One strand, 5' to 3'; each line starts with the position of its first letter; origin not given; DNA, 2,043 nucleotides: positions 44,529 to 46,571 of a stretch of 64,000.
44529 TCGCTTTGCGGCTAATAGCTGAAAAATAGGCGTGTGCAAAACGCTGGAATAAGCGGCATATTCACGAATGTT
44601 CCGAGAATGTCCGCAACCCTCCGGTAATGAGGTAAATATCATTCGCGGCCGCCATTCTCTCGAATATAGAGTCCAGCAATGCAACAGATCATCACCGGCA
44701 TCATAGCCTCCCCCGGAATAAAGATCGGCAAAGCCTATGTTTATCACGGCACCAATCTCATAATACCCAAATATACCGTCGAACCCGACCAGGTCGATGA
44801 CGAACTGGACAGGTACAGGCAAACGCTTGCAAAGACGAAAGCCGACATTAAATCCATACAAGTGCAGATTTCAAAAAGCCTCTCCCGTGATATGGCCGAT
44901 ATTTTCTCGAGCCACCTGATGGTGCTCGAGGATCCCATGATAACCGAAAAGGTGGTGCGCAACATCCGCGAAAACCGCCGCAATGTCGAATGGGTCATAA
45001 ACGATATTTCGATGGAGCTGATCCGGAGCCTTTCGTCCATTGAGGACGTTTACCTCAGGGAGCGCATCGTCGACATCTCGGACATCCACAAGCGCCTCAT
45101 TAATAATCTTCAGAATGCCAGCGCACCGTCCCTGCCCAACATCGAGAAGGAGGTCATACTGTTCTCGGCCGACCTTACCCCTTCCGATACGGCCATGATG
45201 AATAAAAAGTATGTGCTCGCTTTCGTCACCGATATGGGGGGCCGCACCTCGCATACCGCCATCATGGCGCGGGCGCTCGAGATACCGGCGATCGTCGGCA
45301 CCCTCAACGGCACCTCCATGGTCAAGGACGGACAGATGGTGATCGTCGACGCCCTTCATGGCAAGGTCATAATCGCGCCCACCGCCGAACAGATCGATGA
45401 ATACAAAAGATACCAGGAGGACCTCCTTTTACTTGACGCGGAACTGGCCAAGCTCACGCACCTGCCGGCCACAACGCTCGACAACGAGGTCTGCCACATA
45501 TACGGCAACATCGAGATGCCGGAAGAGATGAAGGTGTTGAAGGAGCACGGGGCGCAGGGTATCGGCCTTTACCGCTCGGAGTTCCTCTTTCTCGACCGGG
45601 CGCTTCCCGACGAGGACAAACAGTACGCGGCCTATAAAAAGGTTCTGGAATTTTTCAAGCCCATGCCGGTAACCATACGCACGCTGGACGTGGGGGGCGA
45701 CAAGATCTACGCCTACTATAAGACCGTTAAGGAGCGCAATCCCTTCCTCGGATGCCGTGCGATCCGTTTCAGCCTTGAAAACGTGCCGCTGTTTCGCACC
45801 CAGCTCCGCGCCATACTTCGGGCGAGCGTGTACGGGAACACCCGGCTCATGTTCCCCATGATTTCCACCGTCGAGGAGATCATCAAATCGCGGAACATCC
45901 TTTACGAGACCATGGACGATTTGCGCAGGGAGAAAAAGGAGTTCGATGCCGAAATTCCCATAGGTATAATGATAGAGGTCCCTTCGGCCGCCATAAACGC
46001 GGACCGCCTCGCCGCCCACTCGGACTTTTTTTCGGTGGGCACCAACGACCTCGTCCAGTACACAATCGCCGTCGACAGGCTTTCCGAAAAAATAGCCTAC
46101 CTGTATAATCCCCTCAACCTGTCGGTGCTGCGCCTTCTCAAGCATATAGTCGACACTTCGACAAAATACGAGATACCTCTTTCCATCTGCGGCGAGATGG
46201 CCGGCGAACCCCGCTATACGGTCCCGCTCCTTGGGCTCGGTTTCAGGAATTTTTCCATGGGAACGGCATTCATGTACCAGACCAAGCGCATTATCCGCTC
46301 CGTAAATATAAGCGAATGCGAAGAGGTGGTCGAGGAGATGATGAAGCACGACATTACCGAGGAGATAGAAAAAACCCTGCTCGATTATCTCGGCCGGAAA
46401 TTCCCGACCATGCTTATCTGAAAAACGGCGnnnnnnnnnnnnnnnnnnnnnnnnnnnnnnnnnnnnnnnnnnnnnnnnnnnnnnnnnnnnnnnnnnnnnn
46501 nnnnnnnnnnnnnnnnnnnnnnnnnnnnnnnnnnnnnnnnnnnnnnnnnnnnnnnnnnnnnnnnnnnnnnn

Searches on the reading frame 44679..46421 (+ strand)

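Call 76: search_protein_families(library=pfam, proteins=[window:44679-46421:+], max_evalue=0.00001)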
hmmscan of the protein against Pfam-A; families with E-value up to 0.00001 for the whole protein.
window:44679-46421:+ (580 aa): 3 families
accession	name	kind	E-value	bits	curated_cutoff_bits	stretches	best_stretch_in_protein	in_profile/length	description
PF02896.24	PEP-utilizers_C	-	1e-100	337.1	22.8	1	254-543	2-292/293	PEP-utilising enzyme, PEP-binding domain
PF05524.18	PEP-utilisers_N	-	1.2e-26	93.7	24.4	1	6-129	1-121/121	PEP-utilising enzyme, N-terminal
PF00391.29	PEP-utilizers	-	3.1e-23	81.6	23.1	1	156-228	2-72/72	PEP-utilising enzyme, mobile domain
